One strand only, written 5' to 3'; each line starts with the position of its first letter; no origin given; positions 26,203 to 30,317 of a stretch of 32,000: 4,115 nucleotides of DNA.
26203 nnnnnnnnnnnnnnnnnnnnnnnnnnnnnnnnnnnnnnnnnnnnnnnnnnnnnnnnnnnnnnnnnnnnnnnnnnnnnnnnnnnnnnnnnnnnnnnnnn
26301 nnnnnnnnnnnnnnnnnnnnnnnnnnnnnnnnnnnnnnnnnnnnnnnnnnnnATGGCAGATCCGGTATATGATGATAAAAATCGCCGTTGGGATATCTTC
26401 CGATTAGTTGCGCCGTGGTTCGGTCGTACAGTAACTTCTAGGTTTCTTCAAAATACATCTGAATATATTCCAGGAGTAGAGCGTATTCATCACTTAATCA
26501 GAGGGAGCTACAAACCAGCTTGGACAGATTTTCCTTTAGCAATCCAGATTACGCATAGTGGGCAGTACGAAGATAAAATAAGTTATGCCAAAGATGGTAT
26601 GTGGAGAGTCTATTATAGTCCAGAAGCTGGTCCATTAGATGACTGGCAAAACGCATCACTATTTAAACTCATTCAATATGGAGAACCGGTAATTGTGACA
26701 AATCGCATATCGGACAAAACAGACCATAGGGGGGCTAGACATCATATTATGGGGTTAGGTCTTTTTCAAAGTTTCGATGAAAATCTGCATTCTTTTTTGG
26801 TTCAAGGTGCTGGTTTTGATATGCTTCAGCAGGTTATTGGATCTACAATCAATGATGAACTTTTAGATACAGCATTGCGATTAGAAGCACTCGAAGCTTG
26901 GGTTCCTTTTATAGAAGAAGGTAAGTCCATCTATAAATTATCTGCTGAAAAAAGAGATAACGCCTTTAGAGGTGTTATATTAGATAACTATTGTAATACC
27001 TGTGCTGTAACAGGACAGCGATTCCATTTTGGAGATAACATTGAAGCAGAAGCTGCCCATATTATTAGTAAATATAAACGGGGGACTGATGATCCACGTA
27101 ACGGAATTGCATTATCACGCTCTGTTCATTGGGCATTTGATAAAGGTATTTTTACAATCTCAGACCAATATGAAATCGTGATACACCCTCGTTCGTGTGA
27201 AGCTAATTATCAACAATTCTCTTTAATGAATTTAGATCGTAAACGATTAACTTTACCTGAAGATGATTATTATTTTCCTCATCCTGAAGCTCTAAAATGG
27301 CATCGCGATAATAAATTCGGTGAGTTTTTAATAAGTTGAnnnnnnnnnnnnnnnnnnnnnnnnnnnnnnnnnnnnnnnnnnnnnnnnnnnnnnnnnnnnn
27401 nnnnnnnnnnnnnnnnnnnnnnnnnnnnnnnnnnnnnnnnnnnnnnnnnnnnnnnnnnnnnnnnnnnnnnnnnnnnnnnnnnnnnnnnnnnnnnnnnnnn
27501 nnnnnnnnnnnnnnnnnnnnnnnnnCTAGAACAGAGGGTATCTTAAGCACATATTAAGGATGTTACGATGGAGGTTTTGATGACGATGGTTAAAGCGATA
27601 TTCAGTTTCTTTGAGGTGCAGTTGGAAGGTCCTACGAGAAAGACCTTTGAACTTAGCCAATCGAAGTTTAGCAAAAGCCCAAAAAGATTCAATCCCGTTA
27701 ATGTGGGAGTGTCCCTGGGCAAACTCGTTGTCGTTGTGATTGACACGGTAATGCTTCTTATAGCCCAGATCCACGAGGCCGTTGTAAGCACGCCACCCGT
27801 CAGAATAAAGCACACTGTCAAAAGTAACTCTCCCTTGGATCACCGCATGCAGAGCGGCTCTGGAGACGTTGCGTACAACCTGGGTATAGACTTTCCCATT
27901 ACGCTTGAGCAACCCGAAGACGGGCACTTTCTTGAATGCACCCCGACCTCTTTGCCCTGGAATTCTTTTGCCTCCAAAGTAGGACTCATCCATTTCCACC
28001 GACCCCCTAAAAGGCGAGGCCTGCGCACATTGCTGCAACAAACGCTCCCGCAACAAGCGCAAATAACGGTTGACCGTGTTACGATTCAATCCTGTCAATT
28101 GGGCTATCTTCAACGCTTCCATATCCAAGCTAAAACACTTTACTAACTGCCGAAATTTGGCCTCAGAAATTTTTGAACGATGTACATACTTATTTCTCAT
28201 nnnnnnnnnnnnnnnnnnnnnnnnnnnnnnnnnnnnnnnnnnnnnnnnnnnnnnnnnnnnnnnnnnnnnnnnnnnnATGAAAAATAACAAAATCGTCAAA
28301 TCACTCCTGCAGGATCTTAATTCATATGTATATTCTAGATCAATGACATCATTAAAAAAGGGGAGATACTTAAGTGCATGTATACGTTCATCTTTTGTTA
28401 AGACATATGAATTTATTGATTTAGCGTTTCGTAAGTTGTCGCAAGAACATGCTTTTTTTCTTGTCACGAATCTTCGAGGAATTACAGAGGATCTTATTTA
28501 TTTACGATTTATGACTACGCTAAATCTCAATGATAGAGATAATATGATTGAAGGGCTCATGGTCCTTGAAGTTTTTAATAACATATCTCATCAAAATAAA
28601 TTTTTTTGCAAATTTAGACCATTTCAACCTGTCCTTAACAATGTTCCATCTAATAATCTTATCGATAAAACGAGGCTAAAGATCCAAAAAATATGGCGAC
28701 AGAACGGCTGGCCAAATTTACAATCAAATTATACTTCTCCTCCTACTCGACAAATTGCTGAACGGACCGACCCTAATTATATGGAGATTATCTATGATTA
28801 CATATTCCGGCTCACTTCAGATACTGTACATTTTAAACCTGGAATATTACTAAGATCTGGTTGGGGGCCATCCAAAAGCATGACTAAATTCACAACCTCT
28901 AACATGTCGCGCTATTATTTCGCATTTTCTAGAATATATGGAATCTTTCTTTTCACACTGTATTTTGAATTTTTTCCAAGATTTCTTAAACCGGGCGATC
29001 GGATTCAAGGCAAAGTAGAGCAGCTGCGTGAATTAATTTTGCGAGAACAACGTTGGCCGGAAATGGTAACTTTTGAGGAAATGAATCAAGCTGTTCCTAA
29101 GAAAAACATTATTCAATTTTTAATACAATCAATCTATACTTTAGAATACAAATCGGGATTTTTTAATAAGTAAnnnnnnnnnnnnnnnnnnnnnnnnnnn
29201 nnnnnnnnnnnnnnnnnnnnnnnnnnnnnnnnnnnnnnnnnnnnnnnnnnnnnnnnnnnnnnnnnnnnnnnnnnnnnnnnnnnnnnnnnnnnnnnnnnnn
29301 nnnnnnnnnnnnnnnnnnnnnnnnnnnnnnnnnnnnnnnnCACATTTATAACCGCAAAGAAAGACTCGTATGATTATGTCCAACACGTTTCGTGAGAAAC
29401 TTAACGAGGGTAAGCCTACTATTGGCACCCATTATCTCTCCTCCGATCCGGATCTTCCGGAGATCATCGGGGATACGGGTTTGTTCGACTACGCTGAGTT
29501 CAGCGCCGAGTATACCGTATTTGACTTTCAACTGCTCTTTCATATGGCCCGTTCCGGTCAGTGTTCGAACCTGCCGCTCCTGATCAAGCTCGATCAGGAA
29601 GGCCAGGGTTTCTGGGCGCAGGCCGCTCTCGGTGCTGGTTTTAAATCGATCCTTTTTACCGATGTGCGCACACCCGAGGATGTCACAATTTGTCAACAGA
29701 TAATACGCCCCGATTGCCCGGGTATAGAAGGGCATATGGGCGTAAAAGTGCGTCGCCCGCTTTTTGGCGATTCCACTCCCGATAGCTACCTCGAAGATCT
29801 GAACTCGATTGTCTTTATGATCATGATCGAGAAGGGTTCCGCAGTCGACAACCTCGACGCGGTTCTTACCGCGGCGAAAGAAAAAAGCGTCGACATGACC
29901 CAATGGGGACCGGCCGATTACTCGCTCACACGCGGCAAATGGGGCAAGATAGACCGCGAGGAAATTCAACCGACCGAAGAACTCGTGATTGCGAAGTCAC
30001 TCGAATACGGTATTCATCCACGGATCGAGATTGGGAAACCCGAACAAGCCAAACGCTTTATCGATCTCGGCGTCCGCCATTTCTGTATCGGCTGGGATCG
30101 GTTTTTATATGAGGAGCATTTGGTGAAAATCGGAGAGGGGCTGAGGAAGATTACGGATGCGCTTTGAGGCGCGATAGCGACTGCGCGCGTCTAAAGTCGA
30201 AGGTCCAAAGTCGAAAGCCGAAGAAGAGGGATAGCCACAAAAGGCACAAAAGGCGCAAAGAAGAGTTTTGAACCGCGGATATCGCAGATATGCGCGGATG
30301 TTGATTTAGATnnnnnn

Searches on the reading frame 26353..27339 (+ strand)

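Call 15: search_protein_families(library=pfam, proteins=[window:26353-27339:+])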
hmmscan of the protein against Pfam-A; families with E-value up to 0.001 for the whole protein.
window:26353-27339:+ (328 aa): 1 family
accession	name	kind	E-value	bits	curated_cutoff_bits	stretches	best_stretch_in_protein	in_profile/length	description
PF13391.12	HNH_2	-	1.6e-12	47.5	21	1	217-269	1-65/66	HNH endonuclease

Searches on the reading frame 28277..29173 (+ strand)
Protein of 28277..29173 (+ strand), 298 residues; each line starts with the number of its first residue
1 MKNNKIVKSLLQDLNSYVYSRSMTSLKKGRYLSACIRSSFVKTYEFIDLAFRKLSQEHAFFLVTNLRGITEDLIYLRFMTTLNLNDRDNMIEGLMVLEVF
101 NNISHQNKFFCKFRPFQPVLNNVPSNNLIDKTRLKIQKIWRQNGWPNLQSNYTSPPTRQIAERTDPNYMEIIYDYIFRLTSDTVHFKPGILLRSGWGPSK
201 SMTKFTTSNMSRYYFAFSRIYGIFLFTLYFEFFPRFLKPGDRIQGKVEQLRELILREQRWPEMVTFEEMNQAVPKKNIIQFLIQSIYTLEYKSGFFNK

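Call 15: search_protein_families(library=pfam, proteins=[window:28277-29173:+])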
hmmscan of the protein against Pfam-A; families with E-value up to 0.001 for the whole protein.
window:28277-29173:+ (298 aa): 1 family
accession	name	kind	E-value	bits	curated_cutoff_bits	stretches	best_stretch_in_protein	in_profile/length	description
PF18928.5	DUF5677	-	3.1e-06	27.8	27.1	1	66-191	34-155/166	Family of unknown function (DUF5677)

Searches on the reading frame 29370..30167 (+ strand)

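Call 15: search_protein_families(library=pfam, proteins=[window:29370-30167:+])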
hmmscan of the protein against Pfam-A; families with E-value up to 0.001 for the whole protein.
window:29370-30167:+ (265 aa): 1 family
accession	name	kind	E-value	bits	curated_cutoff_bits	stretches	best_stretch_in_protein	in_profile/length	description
PF03328.21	HpcH_HpaI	-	7.8e-08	32.3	25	1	74-215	66-185/221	HpcH/HpaI aldolase/citrate lyase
